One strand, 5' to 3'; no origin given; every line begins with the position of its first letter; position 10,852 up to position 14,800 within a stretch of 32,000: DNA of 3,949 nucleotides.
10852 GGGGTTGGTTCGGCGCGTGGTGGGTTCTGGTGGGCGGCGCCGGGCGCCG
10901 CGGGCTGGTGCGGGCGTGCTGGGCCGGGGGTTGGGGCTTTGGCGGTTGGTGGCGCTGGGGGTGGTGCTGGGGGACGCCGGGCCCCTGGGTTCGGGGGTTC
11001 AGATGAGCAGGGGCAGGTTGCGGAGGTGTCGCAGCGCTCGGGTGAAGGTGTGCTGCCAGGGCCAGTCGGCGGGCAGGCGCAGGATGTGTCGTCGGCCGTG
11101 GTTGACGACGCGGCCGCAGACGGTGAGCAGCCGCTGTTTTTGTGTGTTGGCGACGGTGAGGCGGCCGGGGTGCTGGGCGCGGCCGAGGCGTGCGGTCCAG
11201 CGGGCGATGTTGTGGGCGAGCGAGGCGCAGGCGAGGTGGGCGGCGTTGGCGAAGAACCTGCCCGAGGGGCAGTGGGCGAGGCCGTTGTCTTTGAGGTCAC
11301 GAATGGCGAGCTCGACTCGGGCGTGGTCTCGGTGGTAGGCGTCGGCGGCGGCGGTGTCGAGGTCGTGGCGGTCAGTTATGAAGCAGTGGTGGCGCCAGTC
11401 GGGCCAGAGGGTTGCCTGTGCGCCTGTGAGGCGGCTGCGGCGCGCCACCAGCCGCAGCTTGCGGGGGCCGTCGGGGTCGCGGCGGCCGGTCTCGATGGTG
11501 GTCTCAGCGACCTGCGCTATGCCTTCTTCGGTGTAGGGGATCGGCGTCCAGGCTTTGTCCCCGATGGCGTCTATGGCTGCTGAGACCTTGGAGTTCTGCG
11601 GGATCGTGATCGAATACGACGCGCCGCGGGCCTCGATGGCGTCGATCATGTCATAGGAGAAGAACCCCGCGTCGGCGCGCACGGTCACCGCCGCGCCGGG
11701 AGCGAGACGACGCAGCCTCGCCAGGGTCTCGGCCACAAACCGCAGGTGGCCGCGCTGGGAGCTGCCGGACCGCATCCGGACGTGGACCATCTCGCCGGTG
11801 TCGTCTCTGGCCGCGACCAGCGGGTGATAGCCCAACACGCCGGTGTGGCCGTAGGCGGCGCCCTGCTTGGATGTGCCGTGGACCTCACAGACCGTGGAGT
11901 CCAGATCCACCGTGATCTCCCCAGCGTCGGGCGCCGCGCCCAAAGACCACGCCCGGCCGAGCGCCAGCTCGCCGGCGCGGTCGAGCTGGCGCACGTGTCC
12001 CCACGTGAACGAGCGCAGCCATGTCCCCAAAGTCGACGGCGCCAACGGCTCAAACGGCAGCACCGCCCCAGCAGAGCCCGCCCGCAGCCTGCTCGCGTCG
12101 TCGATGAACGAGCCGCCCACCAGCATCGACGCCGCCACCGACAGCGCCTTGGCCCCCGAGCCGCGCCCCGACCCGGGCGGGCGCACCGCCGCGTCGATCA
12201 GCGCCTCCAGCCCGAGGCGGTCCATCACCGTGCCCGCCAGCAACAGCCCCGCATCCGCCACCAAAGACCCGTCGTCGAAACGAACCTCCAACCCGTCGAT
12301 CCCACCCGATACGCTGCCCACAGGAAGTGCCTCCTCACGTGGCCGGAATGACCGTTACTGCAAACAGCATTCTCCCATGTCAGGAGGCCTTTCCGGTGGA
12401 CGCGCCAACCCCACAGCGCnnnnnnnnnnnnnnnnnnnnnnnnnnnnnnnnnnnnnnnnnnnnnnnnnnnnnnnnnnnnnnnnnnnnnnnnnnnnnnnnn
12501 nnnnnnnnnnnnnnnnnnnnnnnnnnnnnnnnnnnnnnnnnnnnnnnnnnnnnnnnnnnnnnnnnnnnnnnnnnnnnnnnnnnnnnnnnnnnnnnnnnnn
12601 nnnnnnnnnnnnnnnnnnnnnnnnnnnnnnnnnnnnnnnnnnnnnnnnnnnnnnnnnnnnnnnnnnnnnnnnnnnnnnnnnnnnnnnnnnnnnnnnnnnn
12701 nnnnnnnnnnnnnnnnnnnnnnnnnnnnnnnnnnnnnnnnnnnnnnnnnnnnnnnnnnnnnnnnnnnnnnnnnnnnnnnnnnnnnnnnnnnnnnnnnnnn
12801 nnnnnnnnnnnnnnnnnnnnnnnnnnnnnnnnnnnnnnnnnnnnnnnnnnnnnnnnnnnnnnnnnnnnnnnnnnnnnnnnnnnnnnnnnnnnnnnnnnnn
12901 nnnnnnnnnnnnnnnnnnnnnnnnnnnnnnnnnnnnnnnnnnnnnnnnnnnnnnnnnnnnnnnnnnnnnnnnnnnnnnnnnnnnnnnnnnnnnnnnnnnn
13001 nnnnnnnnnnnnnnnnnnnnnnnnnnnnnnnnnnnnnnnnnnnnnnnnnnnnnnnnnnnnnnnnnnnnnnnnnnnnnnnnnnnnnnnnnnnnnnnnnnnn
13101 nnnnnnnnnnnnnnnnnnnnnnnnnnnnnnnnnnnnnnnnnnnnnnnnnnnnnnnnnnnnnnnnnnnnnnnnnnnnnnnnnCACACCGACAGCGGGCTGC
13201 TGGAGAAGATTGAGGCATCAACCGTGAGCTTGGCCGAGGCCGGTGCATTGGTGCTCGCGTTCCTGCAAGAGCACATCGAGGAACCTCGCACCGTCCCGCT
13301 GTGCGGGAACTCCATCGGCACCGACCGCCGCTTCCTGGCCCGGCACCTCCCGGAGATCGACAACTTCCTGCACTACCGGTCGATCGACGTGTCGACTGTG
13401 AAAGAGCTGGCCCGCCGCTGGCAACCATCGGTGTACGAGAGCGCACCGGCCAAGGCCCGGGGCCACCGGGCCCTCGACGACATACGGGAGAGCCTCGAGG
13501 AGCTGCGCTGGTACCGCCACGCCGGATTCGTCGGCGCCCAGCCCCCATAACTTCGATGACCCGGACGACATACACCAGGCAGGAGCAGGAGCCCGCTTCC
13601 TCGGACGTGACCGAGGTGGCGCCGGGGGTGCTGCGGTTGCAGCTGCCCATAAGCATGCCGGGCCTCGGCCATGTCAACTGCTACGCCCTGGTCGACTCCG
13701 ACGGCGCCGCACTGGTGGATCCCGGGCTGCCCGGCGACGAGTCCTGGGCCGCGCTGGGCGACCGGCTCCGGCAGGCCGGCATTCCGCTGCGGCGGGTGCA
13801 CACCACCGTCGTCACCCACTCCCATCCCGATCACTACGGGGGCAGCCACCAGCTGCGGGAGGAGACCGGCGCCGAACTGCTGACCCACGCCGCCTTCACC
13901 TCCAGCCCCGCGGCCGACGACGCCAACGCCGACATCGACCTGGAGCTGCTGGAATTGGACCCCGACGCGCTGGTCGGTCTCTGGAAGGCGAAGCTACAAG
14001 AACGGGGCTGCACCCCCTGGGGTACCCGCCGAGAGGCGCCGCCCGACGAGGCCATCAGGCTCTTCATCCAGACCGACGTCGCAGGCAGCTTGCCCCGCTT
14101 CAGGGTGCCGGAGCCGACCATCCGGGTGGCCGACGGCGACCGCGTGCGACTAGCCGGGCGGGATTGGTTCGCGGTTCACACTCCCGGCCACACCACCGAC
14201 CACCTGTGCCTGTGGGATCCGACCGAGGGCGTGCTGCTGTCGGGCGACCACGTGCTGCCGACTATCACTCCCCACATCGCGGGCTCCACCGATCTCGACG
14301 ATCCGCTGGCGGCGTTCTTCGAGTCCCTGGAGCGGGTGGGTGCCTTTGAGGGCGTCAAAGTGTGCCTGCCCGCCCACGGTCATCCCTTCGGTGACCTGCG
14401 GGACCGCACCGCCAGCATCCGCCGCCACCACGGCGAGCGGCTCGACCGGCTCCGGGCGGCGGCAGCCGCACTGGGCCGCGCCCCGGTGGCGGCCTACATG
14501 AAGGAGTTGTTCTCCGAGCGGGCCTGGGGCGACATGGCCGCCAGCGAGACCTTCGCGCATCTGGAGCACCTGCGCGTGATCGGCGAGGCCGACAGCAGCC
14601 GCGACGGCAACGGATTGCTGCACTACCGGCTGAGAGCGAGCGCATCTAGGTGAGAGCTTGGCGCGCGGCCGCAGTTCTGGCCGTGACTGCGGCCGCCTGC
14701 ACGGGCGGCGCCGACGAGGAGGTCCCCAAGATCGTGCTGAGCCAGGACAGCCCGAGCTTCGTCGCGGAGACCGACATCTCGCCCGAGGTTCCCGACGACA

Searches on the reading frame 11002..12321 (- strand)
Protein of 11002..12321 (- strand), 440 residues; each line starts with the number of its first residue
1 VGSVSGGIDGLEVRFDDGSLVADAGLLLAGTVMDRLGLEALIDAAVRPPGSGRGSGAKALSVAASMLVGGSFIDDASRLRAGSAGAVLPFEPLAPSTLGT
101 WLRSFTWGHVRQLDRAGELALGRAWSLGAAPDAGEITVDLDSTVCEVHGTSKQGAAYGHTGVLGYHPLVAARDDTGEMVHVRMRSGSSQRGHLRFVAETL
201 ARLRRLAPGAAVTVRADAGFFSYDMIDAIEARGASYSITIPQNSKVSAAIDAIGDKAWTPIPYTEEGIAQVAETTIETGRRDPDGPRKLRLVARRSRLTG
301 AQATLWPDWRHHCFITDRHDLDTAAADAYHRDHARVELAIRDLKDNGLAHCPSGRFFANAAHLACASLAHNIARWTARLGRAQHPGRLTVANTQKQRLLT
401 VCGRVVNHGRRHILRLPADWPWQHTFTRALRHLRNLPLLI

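Call 65: search_protein_families(library=pfam, proteins=[window:11002-12321:-], max_evalue=0.00001)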
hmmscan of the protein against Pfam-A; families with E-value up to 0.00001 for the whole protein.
window:11002-12321:- (440 aa): 2 families
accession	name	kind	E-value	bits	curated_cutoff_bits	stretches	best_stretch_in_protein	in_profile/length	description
PF13701.12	DDE_Tnp_1_4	-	2e-44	152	34.7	1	11-437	9-434/435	Transposase DDE domain group 1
PF01609.27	DDE_Tnp_1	-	2.2e-16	60.6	23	1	135-372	4-200/200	Transposase DDE domain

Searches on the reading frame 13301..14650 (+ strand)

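Call 65: search_protein_families(library=pfam, proteins=[window:13301-14650:+], max_evalue=0.00001)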
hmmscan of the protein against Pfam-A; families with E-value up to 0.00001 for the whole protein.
window:13301-14650:+ (450 aa): 1 family
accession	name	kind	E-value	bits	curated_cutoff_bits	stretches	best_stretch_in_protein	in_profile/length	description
PF00753.33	Lactamase_B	-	7.9e-25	88.4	22.7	1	121-362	2-162/196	Metallo-beta-lactamase superfamily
